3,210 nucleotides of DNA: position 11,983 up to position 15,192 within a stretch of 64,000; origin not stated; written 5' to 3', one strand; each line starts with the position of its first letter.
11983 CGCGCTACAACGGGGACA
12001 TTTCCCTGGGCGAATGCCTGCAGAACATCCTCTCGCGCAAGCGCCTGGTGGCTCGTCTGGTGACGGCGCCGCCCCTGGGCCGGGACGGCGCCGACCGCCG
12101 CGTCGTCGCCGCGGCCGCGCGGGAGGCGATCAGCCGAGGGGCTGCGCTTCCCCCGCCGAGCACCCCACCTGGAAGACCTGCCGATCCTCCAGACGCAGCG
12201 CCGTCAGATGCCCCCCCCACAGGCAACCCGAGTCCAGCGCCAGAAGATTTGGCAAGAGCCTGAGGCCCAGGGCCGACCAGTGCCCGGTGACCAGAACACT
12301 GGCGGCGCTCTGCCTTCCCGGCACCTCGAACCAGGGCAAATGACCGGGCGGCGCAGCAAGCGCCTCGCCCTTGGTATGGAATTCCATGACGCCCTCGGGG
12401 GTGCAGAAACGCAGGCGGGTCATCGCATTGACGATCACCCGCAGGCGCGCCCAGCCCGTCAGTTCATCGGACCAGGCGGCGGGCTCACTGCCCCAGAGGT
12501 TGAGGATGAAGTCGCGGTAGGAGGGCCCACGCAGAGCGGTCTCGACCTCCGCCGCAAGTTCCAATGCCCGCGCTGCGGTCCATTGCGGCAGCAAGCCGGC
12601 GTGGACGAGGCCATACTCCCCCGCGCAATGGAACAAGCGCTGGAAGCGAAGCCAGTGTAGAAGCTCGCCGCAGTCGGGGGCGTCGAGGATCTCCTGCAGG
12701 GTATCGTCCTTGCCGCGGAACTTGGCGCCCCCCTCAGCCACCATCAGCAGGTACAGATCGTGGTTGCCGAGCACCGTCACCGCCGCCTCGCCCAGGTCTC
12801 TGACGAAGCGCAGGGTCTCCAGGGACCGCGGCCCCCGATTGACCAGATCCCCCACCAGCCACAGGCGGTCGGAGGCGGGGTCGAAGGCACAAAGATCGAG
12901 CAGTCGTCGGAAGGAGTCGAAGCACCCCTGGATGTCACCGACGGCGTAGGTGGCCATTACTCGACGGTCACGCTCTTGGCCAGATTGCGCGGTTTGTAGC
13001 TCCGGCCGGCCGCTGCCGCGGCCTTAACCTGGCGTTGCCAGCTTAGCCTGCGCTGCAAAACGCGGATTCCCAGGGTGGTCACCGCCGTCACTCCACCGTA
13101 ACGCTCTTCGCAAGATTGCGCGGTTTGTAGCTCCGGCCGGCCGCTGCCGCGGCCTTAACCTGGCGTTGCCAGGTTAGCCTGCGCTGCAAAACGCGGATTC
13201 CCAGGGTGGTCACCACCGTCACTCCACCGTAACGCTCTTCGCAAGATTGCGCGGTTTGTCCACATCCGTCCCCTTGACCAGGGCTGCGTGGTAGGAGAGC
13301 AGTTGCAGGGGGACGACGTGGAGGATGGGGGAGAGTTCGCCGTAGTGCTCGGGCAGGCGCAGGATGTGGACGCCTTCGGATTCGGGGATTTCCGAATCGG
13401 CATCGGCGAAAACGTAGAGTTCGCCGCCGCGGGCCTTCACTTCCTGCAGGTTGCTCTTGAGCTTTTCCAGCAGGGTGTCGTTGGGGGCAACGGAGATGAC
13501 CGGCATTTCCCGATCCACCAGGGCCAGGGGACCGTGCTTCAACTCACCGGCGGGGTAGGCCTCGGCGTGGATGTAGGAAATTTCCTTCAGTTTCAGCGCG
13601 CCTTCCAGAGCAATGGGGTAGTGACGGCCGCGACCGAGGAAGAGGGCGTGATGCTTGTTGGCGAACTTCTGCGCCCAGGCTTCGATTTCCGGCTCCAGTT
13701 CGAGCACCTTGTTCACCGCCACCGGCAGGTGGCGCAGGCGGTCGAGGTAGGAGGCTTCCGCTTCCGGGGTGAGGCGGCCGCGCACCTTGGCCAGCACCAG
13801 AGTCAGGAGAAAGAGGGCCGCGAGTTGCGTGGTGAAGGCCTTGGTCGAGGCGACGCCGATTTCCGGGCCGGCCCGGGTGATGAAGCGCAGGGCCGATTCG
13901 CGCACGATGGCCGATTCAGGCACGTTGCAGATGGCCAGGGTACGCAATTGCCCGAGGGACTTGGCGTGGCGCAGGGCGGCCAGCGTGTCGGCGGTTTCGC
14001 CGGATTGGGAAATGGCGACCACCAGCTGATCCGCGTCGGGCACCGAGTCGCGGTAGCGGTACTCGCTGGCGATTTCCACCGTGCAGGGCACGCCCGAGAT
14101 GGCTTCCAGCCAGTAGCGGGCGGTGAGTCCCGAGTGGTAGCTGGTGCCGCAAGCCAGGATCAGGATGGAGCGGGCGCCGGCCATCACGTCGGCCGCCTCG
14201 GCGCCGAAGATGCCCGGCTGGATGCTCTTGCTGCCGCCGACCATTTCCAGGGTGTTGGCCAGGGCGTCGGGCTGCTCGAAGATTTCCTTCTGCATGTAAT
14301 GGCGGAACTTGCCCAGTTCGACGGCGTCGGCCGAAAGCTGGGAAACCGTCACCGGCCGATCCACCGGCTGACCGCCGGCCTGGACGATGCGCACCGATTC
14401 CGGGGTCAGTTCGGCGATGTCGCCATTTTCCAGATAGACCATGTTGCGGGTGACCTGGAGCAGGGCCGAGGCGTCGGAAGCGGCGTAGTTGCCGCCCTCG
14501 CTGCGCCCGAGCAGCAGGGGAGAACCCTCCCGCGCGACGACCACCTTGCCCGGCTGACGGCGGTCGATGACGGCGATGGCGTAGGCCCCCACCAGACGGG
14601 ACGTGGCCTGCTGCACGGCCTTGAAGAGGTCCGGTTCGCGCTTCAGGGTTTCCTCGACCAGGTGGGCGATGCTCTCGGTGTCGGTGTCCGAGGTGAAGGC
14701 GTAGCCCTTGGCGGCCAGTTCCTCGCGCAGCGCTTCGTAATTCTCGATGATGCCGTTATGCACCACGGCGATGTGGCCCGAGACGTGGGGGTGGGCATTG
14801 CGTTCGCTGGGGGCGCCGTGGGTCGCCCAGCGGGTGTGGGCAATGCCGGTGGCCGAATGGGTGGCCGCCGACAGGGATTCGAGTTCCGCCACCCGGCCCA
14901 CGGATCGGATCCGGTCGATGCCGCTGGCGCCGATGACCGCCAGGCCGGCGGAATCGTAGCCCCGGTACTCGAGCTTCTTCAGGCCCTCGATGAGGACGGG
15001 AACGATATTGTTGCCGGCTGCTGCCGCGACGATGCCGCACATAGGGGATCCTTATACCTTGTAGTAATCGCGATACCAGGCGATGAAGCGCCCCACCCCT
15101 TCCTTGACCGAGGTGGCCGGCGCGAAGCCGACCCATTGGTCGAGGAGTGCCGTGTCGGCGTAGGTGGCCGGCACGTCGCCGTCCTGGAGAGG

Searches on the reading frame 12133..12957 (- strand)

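Call 73: search_protein_families(library=ncbifam, proteins=[window:12133-12957:-], max_evalue=1e-10)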
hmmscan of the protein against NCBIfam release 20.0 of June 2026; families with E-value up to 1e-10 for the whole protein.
window:12133-12957:- (275 aa): 5 families
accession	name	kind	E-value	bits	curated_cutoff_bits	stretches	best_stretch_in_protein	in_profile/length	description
NF001204.0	PRK00166.1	equivalog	2e-106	355.3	176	1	1-269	1-271/276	symmetrical bis(5'-nucleosyl)-tetraphosphatase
TIGR00668.1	apaH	equivalog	1.1e-80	271.1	222.85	1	1-263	1-265/279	bis(5'-nucleosyl)-tetraphosphatase (symmetrical) ApaH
TIGR04075.1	bacter_Pnkp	equivalog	6.1e-14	51.1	750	0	6-77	185-272/851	polynucleotide kinase-phosphatase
NF008516.0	PRK11439.1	equivalog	2.8e-12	47.1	326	1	4-68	20-82/218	protein-serine/threonine phosphatase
NF010148.0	PRK13625.1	equivalog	2.6e-11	43.5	340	0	4-120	4-132/245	bis(5'-nucleosyl)-tetraphosphatase PrpE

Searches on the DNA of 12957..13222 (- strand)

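Call 55: search_dna_similar(query=window:12957-13222:-, collection=plasmids, mode=distant, max_evalue=0.01, max_rows=15)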
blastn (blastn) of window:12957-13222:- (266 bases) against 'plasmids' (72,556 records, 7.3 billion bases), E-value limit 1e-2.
Records with a match: 37; places in all: 41; records where one place covers at least 80% of the query: 0.
Best place of each record, by identity: 90-95% 4; 80-90% 33.
By first word of the organism name: Halobaculum 5; Halomarina 3; Natribaculum 3; Natronorubrum 2; Halorussus 2; Haloterrigena 2; Haloprofundus 2; Burkholderia 2; Haladaptatus 2; Haloplanus 1; and 13 more.
By predicted mobility (MOB-suite, as given by PLSDB): non-mobilizable 36; mobilizable 1.
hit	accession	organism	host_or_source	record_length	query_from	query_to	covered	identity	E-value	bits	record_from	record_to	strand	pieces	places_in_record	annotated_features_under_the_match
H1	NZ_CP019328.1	Natronorubrum daqingense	-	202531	80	264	42%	85.0%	2e-7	123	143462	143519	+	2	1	glmS: glutamine--fructose-6-phosphate transaminase (isomerizing)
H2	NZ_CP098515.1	Haloplanus sp. GDY1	cell culture,salt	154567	97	264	32%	86.9%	1e-4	105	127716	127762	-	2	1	glmS: glutamine--fructose-6-phosphate transaminase (isomerizing)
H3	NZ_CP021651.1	Acidovorax sp. T1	-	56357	95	262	30%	89.9%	3e-6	109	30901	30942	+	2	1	glmS: glutamine--fructose-6-phosphate transaminase (isomerizing)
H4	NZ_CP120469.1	Halobaculum limi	cell culture,sediment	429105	95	262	30%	89.9%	1e-4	109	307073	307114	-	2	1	glmS: glutamine--fructose-6-phosphate transaminase (isomerizing)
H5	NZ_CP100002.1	Halorussus vallis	cell culture,saline soil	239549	95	265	30%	87.3%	2e-3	100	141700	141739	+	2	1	glmS: glutamine--fructose-6-phosphate transaminase (isomerizing)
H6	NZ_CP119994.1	Halomarina sp. PSR21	cell culture,saline soil from Tarim ...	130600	205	266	23%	82.3%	3e-6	60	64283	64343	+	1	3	glmS: glutamine--fructose-6-phosphate transaminase (isomerizing)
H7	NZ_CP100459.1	Halomarina sp. BND7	cell culture,sediment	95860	80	141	23%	80.6%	4e-5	55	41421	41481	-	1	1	glmS: glutamine--fructose-6-phosphate transaminase (isomerizing)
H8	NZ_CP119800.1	Halomontanus rarus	cell culture,sediment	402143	211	266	21%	83.9%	1e-5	58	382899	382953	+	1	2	glmS: glutamine--fructose-6-phosphate transaminase (isomerizing)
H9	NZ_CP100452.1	Halomarina sp. BCD28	cell culture,sediment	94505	211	266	21%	82.1%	1e-4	54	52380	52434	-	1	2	glmS: glutamine--fructose-6-phosphate transaminase (isomerizing)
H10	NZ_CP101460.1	Natrononativus amylolyticus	cell culture,sediment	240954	211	266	21%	82.1%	1e-4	54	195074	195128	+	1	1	glmS: glutamine--fructose-6-phosphate transaminase (isomerizing)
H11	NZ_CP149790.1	Haloterrigena sp. KLK7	cell culture,salt lake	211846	211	265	21%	83.6%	4e-5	56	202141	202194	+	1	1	glmS: glutamine--fructose-6-phosphate transaminase (isomerizing)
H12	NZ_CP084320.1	Haloterrigena alkaliphila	Salt lake,Salt lake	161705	211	265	21%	81.8%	4e-4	52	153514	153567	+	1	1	glmS: glutamine--fructose-6-phosphate transaminase (isomerizing)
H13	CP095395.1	Natribaculum longum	cell culture,saline soil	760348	211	264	20%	83.3%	1e-4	55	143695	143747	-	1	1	none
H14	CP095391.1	Natribaculum breve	cell culture,saline soil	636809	211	264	20%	83.3%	1e-4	55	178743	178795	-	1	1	none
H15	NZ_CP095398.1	Natribaculum luteum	cell culture,brine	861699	211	264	20%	83.3%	1e-4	55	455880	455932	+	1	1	glmS: glutamine--fructose-6-phosphate transaminase (isomerizing)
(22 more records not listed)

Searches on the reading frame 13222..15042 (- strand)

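Call 73: search_protein_families(library=ncbifam, proteins=[window:13222-15042:-], max_evalue=1e-10)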
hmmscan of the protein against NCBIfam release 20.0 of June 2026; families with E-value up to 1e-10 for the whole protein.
window:13222-15042:- (607 aa): 8 families
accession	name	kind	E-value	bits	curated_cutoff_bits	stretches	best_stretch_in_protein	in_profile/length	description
NF001484.0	PRK00331.1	subfamily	3.7e-251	834.7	381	1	1-607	1-601/601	isomerizing glutamine--fructose-6-phosphate transaminase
TIGR01135.1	glmS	equivalog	1.7e-248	826.1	418.05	1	2-607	1-607/607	glutamine--fructose-6-phosphate transaminase (isomerizing)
NF046059.1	NagB_SO3506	equivalog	1.6e-36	126.3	430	1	290-552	38-289/330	glucosamine-6-phosphate deaminase NagB-II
TIGR01134.1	purF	equivalog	1.4e-28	100.4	350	1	2-212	1-217/432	amidophosphoribosyltransferase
NF041128.1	glucosaP_deam_GlmD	equivalog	1.4e-27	96.8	580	1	290-604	31-321/323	glucosamine-6-phosphate deaminase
TIGR01536.1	asn_synth_AEB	equivalog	8e-15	54.8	267.1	1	63-205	44-177/517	asparagine synthase (glutamine-hydrolyzing)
TIGR03104.1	trio_amidotrans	equivalog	2.2e-11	42.7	570.1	1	79-196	56-167/589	N-acetylglutaminylglutamine amidotransferase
NF008481.0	PRK11382.1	equivalog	2.7e-11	43.2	430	1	292-598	46-332/340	fructoselysine 6-phosphate deglycase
